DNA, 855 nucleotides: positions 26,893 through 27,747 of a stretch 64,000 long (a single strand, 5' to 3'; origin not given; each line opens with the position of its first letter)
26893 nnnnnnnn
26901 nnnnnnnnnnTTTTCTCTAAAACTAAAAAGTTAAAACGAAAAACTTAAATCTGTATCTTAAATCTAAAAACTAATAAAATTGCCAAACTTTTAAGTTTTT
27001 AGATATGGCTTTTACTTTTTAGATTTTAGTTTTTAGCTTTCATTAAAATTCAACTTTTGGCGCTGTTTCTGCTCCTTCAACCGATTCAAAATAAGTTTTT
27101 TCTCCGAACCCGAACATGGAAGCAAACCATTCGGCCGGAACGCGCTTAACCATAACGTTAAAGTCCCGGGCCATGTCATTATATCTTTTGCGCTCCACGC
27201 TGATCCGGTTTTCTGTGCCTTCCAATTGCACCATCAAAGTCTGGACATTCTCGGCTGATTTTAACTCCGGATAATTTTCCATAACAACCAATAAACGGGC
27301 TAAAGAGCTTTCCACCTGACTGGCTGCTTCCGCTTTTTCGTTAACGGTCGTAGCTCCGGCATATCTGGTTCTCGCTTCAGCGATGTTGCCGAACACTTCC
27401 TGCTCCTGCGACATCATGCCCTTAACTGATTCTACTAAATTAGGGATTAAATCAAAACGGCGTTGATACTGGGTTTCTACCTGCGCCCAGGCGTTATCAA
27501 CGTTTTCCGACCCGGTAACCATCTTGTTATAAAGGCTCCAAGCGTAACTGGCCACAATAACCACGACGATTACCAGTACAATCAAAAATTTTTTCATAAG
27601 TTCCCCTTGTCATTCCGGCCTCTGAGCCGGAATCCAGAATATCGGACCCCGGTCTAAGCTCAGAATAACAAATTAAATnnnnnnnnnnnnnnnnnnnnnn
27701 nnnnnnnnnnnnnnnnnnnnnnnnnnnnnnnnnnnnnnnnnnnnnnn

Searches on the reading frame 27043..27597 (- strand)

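Call 64: search_protein_families(library=pfam, proteins=[window:27043-27597:-], max_evalue=0.00001)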
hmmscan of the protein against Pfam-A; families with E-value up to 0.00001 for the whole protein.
window:27043-27597:- (184 aa): 1 family
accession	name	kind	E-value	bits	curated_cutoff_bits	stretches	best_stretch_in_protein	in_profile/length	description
PF04011.17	LemA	-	1.4e-55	187.7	26.2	1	36-184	1-149/149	LemA family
